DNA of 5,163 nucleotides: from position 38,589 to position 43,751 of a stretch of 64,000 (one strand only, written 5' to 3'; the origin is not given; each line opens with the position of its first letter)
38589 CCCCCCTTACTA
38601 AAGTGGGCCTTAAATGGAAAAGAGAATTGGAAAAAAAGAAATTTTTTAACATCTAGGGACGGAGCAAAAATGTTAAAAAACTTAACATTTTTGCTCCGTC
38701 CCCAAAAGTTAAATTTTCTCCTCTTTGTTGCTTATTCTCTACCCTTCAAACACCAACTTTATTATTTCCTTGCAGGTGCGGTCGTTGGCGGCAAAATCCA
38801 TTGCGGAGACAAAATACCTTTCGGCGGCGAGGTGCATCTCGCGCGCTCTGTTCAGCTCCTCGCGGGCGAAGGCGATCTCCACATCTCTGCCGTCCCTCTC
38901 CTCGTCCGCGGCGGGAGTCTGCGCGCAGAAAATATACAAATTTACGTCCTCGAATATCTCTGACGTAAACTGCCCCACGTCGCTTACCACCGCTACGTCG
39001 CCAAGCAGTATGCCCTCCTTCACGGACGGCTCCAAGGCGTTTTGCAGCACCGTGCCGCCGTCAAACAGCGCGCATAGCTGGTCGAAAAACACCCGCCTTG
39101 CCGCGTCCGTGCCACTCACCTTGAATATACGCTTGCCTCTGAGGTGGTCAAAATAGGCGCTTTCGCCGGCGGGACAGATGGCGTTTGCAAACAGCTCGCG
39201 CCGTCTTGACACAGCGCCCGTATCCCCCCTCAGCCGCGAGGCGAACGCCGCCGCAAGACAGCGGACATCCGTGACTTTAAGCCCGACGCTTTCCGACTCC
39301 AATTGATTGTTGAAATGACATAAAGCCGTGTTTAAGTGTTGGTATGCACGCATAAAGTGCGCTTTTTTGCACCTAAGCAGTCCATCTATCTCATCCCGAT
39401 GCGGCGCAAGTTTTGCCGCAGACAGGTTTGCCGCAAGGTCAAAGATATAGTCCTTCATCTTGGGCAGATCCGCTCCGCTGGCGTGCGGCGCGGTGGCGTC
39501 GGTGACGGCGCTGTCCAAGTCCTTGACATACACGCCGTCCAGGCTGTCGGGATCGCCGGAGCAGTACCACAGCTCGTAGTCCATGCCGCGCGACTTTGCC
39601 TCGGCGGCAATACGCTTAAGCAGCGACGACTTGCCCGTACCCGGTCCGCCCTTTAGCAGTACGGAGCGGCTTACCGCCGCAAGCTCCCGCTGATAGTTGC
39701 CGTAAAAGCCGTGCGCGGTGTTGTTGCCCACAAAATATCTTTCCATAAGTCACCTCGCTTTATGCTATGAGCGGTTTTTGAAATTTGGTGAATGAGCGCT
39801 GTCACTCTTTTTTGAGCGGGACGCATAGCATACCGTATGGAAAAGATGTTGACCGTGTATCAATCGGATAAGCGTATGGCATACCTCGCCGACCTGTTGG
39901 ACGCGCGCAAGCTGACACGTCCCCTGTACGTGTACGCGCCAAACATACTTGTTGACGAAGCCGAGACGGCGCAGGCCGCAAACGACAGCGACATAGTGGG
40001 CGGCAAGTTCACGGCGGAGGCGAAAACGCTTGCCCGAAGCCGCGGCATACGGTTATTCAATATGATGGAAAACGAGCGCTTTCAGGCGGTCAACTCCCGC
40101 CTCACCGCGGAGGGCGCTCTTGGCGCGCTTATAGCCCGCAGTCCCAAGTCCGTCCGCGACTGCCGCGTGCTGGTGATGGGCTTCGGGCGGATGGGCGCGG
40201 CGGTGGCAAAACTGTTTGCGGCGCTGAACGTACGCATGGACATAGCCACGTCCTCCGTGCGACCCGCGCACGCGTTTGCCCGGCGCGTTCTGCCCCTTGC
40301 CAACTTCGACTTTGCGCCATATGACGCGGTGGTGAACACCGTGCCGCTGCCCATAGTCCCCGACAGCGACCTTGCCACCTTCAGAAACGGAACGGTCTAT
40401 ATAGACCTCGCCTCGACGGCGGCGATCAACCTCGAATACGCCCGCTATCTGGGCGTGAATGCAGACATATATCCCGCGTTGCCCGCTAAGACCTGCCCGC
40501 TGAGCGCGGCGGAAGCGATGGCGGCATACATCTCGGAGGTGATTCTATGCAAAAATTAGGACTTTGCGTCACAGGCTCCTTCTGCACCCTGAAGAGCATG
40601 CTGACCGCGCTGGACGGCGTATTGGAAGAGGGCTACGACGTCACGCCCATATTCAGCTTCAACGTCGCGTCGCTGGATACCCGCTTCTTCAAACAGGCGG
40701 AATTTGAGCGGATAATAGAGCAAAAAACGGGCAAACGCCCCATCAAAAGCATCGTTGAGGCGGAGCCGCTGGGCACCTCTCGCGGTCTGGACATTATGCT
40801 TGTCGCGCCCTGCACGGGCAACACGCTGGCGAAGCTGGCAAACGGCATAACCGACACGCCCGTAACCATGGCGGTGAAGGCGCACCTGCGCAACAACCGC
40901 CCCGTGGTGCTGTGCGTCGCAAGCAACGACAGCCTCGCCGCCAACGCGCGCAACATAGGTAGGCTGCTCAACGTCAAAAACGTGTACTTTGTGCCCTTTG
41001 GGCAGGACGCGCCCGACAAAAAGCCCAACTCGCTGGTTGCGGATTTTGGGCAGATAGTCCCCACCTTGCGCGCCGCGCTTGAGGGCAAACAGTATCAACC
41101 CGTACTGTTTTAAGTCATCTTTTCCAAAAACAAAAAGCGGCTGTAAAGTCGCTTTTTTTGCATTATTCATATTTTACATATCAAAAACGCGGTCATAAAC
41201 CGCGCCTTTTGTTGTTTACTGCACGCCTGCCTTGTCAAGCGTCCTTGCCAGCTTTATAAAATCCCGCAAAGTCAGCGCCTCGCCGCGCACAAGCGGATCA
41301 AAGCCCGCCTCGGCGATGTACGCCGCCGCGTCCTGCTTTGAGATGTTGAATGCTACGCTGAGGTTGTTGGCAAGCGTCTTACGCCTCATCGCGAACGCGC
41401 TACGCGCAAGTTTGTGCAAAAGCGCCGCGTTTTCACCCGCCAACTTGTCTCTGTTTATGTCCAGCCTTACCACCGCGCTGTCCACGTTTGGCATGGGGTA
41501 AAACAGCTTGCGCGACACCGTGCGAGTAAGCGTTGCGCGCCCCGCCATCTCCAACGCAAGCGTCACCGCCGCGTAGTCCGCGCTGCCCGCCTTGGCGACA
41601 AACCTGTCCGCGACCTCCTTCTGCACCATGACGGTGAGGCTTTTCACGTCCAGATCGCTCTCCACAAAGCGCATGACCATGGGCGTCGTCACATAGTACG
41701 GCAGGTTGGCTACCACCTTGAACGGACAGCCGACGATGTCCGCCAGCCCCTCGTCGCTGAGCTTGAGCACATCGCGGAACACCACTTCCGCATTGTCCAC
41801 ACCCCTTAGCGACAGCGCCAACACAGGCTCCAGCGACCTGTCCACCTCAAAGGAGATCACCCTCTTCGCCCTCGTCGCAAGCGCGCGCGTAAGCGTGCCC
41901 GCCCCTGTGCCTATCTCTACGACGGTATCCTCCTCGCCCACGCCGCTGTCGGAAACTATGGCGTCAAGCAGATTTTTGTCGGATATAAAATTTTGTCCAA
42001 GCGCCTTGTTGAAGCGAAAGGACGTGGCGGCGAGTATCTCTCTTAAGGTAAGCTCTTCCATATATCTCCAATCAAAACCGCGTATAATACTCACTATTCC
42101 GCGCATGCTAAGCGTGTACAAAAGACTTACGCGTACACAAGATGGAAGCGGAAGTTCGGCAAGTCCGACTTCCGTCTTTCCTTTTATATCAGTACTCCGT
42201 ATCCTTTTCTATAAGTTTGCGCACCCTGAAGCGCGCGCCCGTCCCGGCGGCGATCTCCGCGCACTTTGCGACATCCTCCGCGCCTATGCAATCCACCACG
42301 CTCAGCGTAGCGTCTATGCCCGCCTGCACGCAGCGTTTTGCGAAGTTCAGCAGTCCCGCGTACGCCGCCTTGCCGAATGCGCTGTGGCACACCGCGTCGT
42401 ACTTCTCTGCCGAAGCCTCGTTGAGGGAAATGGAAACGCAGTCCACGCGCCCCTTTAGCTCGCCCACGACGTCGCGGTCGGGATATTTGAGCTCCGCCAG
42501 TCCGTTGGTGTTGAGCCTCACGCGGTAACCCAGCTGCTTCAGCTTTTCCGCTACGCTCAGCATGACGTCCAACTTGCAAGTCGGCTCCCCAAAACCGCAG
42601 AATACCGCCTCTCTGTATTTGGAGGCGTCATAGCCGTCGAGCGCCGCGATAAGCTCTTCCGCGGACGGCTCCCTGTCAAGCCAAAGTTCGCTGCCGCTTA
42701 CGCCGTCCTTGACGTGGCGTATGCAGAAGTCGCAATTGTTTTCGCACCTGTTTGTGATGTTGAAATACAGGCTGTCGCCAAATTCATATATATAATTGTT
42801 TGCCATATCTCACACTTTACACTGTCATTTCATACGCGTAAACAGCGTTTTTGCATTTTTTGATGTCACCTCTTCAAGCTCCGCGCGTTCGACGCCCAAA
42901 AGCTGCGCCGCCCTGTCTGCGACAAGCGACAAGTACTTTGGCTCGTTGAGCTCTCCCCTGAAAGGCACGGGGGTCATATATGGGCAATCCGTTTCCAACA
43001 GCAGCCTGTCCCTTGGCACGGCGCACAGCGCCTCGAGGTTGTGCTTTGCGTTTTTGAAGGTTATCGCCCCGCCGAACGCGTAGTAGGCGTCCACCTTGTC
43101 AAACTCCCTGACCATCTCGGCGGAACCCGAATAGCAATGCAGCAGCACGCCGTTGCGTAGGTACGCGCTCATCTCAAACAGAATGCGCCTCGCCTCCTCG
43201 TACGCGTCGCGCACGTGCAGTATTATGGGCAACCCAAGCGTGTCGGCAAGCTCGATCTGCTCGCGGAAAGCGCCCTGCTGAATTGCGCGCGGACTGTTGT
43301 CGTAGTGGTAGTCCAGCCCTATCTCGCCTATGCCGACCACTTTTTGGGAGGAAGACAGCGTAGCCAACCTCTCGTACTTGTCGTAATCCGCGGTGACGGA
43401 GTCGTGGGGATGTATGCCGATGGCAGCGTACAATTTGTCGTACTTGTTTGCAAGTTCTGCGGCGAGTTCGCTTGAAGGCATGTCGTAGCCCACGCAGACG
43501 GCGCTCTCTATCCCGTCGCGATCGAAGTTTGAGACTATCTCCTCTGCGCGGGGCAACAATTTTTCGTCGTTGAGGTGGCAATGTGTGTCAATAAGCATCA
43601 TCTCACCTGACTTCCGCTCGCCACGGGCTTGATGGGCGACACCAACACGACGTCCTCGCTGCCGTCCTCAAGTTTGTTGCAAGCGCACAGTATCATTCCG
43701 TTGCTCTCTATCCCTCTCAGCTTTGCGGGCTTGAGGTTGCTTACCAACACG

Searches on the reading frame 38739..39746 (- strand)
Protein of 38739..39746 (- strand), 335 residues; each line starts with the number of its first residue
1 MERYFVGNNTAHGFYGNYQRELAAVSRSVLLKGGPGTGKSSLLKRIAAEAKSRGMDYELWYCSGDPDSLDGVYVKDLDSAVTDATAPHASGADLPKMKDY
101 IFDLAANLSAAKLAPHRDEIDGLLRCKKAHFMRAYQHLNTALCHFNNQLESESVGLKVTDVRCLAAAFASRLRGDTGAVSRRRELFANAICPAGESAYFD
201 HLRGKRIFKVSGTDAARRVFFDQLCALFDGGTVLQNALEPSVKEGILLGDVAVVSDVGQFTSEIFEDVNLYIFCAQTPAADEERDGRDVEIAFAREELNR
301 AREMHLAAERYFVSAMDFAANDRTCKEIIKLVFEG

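Call 15: search_protein_families(library=pfam, proteins=[window:38739-39746:-])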
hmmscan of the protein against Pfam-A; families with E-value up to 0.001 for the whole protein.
window:38739-39746:- (335 aa): 1 family
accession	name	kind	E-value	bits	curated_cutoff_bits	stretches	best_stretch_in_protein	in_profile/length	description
PF13191.12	AAA_16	-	2e-05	25.6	32.6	1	26-150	24-128/167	AAA ATPase domain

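Call 79: search_protein_families(library=ncbifam, proteins=[window:38739-39746:-], max_evalue=0.01)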
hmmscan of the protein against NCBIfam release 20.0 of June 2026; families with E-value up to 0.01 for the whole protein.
window:38739-39746:- (335 aa): 5 families
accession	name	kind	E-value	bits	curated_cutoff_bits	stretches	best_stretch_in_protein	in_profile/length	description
NF005320.0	PRK06851.1-6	equivalog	6e-35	120.8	556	1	3-331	7-356/363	hypothetical protein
NF005317.0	PRK06851.1-1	equivalog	1.1e-28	100.6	689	1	3-146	7-150/369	hypothetical protein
NF005318.0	PRK06851.1-2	equivalog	8e-12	45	734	1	7-90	192-274/353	hypothetical protein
NF005319.0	PRK06851.1-5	equivalog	1.6e-08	34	739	1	3-86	24-107/360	hypothetical protein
TIGR01241.2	FtsH_fam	equivalog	0.0062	15.3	600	1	19-51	188-220/598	ATP-dependent zinc metalloprotease FtsH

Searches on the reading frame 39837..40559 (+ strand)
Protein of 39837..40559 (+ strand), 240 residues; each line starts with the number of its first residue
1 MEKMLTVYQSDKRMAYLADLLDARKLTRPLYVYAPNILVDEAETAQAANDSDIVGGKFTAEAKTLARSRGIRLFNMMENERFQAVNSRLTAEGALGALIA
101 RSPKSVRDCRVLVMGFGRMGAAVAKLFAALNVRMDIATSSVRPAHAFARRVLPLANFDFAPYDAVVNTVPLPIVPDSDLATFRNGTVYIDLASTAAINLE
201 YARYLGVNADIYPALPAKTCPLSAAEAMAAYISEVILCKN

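Call 40: search_protein_families(library=pfam, proteins=[window:39837-40559:+])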
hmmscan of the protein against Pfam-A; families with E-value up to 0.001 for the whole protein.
window:39837-40559:+ (240 aa): 1 family
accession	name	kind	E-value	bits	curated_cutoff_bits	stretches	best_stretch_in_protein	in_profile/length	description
PF02826.25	2-Hacid_dh_C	-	2.3e-05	24.3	25.1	1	100-171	28-101/178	D-isomer specific 2-hydroxyacid dehydrogenase, NAD binding domain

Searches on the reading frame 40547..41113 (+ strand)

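Call 40: search_protein_families(library=pfam, proteins=[window:40547-41113:+])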
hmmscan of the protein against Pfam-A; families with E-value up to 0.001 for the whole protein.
window:40547-41113:+ (188 aa): 1 family
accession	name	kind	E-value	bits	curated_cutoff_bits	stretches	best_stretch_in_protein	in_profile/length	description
PF02441.25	Flavoprotein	-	2.7e-29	102.3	22.7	1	3-171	2-155/162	Flavoprotein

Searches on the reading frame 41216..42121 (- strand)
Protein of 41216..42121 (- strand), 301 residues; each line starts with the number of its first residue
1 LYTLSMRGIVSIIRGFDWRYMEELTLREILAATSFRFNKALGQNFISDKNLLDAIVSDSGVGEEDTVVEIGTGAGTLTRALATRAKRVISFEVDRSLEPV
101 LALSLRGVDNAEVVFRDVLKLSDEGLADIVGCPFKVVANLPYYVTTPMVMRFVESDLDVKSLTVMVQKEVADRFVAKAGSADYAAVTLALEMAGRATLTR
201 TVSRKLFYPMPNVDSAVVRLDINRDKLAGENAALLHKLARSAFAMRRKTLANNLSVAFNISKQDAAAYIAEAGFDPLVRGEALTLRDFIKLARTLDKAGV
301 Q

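Call 40: search_protein_families(library=pfam, proteins=[window:41216-42121:-])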
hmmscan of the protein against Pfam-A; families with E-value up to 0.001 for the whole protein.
window:41216-42121:- (301 aa): 1 family
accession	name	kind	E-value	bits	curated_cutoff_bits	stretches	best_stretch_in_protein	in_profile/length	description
PF00398.26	RrnaAD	-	6.6e-50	170.1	24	1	35-265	2-234/263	Ribosomal RNA adenine dimethylase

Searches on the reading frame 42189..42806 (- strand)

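Call 40: search_protein_families(library=pfam, proteins=[window:42189-42806:-])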
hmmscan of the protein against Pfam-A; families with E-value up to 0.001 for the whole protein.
window:42189-42806:- (205 aa): 1 family
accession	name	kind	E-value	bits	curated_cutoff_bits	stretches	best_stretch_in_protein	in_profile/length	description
PF04055.27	Radical_SAM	-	2.1e-15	57.7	29.5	1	16-169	2-146/166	Radical SAM superfamily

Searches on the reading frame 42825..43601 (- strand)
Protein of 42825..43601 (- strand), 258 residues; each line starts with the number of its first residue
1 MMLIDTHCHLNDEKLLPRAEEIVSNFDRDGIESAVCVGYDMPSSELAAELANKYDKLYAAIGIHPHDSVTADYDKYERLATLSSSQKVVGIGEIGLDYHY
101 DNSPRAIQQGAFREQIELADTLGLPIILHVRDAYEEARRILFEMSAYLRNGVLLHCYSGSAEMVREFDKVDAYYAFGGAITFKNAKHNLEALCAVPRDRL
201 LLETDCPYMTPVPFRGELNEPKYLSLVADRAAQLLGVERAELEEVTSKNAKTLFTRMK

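Call 40: search_protein_families(library=pfam, proteins=[window:42825-43601:-])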
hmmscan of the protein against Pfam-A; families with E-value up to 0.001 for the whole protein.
window:42825-43601:- (258 aa): 1 family
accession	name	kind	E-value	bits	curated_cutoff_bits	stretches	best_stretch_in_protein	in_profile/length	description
PF01026.27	TatD_DNase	-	7.4e-75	252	27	1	4-254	1-252/253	TatD related DNase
